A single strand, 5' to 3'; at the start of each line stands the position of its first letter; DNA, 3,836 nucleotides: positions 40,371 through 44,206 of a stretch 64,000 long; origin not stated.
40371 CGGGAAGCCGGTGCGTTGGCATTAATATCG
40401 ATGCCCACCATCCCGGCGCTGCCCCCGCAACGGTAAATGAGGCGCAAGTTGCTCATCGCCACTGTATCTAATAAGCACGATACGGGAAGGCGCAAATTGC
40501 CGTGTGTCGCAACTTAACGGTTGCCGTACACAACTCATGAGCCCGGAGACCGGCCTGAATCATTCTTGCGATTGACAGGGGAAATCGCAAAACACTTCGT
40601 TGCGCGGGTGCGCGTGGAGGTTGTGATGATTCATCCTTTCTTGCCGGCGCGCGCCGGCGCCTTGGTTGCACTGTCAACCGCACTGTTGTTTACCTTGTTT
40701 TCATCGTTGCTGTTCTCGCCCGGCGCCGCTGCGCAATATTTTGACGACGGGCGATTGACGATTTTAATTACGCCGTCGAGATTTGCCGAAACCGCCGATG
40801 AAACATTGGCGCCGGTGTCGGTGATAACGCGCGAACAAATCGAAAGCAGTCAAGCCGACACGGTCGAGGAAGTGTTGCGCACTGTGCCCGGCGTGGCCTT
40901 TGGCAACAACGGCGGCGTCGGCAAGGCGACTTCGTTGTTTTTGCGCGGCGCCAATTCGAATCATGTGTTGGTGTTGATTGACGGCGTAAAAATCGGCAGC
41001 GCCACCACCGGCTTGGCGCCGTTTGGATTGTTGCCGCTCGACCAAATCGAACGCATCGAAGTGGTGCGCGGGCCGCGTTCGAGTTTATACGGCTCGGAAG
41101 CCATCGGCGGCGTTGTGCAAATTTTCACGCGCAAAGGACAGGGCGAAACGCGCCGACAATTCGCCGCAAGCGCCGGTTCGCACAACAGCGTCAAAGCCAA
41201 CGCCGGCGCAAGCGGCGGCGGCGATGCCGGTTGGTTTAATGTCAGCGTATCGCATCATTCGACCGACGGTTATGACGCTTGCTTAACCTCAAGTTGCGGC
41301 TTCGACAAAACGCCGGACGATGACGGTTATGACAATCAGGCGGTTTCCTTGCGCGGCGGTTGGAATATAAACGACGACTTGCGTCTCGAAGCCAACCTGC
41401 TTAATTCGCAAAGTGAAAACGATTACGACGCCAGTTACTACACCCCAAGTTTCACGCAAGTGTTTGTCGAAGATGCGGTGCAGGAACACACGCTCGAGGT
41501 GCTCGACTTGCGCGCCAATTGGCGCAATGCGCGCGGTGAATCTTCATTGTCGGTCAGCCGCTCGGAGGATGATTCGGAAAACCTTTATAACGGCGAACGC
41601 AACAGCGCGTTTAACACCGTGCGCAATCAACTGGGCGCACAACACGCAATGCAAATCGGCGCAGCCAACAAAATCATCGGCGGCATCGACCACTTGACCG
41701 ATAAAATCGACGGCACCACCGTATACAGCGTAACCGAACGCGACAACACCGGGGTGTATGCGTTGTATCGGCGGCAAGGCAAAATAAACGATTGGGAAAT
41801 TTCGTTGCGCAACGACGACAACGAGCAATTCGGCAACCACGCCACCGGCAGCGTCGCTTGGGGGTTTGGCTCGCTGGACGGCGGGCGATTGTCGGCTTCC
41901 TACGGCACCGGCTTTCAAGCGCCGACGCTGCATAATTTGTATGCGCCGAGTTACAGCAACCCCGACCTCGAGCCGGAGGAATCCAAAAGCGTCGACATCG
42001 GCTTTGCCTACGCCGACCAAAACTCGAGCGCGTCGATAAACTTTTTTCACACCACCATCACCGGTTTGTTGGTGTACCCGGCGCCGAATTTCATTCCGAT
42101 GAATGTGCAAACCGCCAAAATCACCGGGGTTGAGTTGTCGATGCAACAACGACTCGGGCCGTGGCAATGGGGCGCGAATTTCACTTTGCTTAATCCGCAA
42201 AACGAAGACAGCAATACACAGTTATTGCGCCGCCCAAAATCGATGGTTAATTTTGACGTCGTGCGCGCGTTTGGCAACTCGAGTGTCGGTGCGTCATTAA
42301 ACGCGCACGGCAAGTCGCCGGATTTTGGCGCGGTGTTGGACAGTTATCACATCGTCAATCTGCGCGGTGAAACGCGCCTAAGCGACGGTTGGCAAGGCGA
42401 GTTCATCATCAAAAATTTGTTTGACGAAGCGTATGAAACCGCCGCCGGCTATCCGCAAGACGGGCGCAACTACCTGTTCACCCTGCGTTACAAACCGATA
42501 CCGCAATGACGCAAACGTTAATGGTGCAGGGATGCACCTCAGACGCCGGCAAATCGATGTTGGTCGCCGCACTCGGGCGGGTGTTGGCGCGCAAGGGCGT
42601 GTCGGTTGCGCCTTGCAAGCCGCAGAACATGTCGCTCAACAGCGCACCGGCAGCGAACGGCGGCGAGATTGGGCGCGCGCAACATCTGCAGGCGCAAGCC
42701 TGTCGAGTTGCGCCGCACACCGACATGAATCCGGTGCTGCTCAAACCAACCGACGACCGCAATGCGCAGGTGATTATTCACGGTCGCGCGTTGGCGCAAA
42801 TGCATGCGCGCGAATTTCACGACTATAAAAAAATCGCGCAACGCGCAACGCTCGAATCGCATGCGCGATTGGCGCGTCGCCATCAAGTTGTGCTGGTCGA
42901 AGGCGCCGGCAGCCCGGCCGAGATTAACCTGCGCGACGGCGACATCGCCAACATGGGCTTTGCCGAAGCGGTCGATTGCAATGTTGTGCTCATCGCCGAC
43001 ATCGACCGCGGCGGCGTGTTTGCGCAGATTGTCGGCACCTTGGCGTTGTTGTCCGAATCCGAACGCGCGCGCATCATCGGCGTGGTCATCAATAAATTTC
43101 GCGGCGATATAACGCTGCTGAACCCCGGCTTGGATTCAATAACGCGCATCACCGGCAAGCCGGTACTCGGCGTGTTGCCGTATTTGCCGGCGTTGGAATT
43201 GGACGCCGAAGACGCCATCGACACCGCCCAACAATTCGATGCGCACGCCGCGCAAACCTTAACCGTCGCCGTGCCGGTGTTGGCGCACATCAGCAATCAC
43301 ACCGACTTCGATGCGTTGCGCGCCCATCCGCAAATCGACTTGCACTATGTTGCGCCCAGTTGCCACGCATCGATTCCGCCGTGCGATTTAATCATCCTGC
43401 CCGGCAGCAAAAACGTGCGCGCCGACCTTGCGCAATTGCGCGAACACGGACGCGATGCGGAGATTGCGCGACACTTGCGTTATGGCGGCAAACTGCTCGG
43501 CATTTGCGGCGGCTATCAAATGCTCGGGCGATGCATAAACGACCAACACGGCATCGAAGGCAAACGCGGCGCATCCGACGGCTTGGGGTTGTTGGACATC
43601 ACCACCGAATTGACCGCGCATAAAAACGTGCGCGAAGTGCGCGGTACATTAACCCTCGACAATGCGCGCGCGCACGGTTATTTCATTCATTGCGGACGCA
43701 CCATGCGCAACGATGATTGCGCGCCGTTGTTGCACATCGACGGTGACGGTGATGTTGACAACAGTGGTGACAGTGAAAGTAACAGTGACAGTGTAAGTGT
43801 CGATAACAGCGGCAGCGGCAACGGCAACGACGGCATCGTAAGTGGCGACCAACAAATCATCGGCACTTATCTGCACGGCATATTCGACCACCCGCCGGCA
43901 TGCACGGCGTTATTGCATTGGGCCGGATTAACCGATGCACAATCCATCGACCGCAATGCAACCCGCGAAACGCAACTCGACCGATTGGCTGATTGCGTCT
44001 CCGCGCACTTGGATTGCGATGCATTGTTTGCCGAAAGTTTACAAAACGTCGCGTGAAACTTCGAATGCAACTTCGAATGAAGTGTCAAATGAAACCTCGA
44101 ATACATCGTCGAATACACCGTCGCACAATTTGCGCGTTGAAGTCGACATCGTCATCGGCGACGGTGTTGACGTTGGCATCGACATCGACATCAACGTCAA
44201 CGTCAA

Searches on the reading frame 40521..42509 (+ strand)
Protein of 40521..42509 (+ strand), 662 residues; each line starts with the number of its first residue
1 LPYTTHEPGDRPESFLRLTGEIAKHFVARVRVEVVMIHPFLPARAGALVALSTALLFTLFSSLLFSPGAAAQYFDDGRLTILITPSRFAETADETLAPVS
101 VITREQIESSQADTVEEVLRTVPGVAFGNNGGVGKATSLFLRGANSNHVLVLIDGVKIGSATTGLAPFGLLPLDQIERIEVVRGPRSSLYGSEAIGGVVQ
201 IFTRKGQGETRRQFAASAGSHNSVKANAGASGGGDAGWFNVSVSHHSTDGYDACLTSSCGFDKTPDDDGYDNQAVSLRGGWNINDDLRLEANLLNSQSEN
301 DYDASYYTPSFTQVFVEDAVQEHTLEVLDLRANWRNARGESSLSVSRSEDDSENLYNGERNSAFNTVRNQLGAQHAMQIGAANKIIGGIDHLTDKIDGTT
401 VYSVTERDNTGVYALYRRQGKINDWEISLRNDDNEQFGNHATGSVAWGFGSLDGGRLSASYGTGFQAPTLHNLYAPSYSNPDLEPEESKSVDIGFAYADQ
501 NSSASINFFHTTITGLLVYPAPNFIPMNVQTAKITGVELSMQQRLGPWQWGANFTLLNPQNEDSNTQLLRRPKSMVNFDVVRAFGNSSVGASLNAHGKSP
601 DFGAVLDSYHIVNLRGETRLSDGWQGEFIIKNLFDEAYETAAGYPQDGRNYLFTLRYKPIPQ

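Call 49: search_protein_families(library=pfam, proteins=[window:40521-42509:+], max_evalue=0.00001)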
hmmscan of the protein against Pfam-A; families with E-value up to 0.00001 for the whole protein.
window:40521-42509:+ (662 aa): 2 families
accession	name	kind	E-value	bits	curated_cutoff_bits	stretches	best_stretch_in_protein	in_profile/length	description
PF00593.30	TonB_dep_Rec_b-barrel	-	1.6e-31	111.1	27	1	261-631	49-434/436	TonB dependent receptor-like, beta-barrel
PF07715.20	Plug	-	3.6e-31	108.3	23.9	1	93-198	3-107/107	TonB-dependent Receptor Plug Domain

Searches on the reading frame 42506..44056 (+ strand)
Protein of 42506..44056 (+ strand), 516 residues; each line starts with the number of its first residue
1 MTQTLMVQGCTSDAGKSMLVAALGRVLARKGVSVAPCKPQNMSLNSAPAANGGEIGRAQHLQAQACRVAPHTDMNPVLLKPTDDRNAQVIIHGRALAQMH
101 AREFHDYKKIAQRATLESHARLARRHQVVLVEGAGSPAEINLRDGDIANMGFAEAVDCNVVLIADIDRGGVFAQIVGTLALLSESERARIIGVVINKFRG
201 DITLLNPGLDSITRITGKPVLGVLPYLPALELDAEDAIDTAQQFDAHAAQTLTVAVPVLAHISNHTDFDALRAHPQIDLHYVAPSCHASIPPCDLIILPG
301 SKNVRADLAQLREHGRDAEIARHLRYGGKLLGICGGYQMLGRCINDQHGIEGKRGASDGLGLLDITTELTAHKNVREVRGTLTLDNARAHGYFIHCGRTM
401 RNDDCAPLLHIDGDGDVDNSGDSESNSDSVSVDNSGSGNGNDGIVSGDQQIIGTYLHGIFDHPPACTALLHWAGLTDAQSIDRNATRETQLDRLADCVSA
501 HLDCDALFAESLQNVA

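Call 49: search_protein_families(library=pfam, proteins=[window:42506-44056:+], max_evalue=0.00001)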
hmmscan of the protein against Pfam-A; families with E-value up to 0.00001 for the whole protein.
window:42506-44056:+ (516 aa): 3 families
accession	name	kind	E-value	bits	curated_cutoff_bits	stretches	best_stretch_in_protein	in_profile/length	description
PF07685.20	GATase_3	-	4.9e-52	176.8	27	1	253-463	1-194/196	CobB/CobQ-like glutamine amidotransferase domain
PF01656.29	CbiA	-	8.4e-22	77.9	25.4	1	5-234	1-120/125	CobQ/CobB/MinD/ParA nucleotide binding domain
PF13500.12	AAA_26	-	1.7e-18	67.6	27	1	3-231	1-195/198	AAA domain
